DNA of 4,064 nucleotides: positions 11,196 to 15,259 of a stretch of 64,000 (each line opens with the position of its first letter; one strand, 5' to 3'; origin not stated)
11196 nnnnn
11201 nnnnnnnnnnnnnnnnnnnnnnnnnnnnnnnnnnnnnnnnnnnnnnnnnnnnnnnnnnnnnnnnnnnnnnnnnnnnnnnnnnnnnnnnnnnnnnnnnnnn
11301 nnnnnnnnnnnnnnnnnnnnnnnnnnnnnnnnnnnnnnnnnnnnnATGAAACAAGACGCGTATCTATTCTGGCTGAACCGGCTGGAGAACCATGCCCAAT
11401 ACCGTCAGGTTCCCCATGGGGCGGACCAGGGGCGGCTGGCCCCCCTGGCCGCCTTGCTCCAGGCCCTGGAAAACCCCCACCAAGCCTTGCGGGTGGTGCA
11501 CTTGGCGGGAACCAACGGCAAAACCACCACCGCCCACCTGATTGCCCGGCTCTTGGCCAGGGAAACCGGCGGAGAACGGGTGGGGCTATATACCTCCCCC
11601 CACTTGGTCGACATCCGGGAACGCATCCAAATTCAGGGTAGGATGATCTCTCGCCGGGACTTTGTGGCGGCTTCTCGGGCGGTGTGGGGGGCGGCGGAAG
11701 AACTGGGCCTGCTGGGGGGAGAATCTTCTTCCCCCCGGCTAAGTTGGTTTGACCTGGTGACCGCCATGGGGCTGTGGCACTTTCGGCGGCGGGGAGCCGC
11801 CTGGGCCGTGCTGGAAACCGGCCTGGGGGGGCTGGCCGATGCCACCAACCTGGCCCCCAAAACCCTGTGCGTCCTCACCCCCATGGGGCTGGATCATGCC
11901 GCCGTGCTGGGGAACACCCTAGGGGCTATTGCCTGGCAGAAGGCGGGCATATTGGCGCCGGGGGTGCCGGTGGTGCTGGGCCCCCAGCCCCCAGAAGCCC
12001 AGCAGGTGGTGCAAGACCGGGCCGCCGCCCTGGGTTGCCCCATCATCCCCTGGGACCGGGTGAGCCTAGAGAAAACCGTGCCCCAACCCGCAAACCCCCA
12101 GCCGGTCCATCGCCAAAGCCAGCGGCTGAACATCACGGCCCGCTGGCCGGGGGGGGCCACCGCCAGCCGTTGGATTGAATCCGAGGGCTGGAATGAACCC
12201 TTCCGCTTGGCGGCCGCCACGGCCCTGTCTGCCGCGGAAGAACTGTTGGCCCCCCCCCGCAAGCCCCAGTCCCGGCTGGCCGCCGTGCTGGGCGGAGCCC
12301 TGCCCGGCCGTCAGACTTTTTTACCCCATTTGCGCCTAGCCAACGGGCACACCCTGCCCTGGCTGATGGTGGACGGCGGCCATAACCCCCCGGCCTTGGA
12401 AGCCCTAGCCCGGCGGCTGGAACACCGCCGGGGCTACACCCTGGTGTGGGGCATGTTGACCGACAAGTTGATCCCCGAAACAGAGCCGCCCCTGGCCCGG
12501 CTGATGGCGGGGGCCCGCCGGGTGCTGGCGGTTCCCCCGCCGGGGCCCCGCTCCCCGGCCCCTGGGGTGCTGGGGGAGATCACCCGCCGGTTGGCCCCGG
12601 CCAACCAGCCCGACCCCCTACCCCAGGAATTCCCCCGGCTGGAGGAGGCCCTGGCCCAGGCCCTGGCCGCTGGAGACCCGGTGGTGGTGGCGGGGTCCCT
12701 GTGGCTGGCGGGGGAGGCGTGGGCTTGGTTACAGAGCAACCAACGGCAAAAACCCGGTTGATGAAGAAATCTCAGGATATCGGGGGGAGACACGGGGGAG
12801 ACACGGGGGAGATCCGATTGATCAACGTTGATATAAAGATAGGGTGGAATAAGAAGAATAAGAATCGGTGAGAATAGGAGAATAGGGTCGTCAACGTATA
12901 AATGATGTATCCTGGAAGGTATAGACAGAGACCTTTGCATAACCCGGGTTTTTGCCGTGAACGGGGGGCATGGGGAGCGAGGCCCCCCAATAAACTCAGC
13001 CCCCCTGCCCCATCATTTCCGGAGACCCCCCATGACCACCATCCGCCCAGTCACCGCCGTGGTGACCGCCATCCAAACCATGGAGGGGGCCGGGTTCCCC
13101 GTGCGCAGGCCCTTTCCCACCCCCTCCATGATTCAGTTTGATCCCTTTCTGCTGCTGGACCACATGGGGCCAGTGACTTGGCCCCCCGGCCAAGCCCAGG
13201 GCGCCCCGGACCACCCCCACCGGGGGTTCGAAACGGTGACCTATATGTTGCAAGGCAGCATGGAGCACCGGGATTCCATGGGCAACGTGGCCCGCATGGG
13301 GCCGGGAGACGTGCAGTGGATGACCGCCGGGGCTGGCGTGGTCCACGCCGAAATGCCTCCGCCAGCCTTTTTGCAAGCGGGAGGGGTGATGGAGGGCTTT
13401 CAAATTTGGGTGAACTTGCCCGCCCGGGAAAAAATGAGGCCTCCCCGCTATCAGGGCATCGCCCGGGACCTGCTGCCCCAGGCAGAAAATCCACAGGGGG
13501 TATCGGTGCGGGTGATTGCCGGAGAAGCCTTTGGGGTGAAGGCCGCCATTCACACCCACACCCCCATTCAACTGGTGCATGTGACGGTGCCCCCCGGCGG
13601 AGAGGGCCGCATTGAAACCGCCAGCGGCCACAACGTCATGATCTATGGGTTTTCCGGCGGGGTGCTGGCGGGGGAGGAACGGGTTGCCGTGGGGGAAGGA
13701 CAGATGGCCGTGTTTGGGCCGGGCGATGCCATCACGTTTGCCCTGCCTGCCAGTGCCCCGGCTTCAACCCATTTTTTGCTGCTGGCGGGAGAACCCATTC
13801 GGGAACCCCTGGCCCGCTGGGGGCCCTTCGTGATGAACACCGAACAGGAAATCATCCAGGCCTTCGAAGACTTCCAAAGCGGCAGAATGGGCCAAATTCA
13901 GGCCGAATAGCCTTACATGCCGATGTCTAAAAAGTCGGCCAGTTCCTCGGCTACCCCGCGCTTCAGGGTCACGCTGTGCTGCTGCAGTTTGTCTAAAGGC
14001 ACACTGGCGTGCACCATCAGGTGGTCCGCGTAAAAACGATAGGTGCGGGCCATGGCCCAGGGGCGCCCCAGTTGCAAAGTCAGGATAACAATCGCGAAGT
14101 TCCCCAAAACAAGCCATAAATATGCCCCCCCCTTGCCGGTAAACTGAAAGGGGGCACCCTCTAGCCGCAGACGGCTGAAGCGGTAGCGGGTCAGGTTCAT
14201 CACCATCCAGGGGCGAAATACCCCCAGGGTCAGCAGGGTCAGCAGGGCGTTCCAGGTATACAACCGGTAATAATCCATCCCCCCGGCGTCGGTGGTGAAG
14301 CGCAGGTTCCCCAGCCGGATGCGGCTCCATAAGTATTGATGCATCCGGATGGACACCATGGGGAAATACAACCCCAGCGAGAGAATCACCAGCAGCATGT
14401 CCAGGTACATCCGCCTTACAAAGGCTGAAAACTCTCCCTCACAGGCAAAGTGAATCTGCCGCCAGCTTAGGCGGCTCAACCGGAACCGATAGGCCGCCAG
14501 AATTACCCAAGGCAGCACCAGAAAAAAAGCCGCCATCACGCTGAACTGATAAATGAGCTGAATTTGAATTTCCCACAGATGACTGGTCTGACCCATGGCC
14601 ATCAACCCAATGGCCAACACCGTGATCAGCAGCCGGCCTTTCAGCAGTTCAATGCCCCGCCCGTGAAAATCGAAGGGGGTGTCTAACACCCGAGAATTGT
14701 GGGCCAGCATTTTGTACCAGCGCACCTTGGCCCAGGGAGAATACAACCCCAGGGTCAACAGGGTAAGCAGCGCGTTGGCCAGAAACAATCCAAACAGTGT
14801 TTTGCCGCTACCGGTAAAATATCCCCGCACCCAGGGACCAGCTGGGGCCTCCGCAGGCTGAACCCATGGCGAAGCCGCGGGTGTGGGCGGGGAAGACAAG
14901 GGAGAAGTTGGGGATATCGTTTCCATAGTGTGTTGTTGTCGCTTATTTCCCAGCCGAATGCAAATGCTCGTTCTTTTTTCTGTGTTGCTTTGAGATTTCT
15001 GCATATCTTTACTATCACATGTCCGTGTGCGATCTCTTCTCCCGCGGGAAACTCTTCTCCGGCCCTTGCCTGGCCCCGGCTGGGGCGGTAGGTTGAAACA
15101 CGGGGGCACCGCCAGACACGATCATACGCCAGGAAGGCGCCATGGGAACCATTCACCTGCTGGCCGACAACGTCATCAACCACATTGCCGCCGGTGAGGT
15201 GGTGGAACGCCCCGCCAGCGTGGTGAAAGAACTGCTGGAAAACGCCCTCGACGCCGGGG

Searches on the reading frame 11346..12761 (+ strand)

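Call 85: search_protein_families(library=pfam, proteins=[window:11346-12761:+], max_evalue=0.000001)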
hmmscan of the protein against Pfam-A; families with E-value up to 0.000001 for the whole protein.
window:11346-12761:+ (471 aa): 1 family
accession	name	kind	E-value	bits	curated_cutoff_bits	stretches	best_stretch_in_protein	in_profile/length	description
PF02875.26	Mur_ligase_C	-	7.7e-07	30.4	28.4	0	339-451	14-126/127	Mur ligase, glutamate ligase domain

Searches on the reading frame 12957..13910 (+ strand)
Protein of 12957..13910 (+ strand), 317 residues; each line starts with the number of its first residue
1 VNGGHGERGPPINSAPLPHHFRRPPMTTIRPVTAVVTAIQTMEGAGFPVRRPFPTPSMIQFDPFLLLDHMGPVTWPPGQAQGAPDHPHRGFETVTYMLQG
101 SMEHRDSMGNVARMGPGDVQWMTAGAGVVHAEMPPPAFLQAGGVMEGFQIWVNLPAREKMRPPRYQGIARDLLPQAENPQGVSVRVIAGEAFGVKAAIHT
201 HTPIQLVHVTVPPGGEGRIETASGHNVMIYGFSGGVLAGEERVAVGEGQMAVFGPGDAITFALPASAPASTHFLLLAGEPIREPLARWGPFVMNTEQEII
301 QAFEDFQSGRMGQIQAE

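Call 85: search_protein_families(library=pfam, proteins=[window:12957-13910:+], max_evalue=0.000001)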
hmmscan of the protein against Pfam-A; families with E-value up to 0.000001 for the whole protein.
window:12957-13910:+ (317 aa): 2 families
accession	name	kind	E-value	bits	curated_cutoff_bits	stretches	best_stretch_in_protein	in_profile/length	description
PF02678.22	Pirin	-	5e-35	120.2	26.1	1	47-152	2-108/108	Pirin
PF05726.19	Pirin_C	-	7e-27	94.3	27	1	207-312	2-103/103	Pirin C-terminal cupin domain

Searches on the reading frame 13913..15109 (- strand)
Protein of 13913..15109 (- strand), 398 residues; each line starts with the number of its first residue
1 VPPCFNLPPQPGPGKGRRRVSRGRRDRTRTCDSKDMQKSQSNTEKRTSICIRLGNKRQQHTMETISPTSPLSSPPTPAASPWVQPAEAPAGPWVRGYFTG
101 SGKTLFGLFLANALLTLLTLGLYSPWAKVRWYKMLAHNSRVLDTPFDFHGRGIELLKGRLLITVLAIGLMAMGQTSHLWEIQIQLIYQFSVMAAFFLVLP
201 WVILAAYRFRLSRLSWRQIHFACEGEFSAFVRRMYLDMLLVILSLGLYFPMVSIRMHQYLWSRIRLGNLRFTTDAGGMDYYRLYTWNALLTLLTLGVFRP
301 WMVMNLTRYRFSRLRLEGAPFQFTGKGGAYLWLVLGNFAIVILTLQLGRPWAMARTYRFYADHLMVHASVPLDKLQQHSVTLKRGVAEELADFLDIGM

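Call 85: search_protein_families(library=pfam, proteins=[window:13913-15109:-], max_evalue=0.000001)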
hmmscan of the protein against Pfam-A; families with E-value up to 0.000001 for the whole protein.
window:13913-15109:- (398 aa): 1 family
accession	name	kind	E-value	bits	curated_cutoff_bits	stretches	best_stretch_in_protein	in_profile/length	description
PF05987.18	DUF898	-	3.4e-66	224.1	28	3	97-286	5-186/336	Bacterial protein of unknown function (DUF898)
